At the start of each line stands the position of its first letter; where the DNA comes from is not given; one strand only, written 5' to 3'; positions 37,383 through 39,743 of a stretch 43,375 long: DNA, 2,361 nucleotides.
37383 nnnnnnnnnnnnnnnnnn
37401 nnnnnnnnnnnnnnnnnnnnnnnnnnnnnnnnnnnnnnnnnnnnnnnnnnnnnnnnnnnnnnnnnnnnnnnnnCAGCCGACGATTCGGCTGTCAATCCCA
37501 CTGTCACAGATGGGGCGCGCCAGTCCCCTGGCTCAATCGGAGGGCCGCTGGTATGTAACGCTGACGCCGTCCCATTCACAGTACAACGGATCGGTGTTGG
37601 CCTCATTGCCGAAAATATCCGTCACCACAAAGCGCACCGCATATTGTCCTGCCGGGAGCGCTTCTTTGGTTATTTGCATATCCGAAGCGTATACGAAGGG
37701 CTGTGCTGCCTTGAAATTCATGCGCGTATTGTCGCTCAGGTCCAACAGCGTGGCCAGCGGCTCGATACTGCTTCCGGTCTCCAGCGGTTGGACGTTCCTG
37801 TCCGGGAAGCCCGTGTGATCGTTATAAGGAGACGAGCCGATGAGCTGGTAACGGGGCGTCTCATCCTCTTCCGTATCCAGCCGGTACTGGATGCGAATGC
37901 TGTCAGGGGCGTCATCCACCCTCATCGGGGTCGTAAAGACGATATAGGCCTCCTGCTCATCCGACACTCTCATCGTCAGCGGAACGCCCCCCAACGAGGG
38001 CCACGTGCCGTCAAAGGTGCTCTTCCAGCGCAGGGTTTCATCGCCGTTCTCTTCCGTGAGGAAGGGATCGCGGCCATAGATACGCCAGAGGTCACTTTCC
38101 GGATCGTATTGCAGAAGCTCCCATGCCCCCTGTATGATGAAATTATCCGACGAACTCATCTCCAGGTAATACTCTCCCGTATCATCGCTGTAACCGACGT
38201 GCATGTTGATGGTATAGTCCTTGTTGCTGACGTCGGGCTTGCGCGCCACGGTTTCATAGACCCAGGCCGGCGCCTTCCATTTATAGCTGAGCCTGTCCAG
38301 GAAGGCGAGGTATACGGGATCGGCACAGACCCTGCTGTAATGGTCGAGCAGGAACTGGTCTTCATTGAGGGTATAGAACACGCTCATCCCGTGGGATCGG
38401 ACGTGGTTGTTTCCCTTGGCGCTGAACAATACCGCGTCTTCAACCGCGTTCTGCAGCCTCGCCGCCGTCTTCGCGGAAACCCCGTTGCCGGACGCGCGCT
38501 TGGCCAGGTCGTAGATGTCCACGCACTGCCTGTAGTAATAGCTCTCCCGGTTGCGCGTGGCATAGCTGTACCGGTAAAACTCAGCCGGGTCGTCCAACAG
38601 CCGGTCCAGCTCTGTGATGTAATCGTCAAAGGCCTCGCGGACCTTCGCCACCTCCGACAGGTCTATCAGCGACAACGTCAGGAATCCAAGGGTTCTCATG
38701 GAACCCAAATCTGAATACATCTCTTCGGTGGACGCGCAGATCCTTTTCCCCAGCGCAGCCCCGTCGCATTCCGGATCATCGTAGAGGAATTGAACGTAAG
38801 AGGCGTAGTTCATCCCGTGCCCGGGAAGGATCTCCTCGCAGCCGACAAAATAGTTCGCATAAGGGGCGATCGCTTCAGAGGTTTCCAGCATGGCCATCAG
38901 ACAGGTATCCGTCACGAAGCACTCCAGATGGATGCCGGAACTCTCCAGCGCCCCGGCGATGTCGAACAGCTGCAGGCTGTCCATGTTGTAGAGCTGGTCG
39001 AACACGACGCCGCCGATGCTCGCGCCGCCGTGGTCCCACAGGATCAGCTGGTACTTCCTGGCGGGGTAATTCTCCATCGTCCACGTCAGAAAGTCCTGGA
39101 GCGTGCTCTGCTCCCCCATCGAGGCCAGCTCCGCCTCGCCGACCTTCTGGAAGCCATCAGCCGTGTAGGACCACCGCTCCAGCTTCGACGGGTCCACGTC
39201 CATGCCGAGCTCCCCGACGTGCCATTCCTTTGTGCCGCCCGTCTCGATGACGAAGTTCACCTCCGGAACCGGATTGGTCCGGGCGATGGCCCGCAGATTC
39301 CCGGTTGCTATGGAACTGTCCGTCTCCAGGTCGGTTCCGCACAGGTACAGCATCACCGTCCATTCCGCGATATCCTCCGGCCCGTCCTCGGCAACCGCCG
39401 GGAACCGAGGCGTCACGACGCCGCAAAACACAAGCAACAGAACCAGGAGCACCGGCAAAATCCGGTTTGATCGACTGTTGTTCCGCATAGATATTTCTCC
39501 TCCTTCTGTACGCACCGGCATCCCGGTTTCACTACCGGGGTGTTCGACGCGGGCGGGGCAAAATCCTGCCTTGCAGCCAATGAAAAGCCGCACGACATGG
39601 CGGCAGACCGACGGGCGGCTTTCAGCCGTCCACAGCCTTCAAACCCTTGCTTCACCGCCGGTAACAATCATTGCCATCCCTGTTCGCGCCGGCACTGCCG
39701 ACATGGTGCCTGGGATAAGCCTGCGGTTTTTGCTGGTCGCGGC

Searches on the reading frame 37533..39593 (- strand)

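Call 42: search_protein_families(library=pfam, proteins=[window:37533-39593:-], max_evalue=0.00001)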
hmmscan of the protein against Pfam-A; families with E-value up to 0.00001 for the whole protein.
window:37533-39593:- (686 aa): 1 family
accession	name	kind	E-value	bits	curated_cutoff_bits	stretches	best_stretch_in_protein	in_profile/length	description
PF03415.19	Peptidase_C11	-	5e-31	109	25.8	1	157-399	65-313/359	Clostripain family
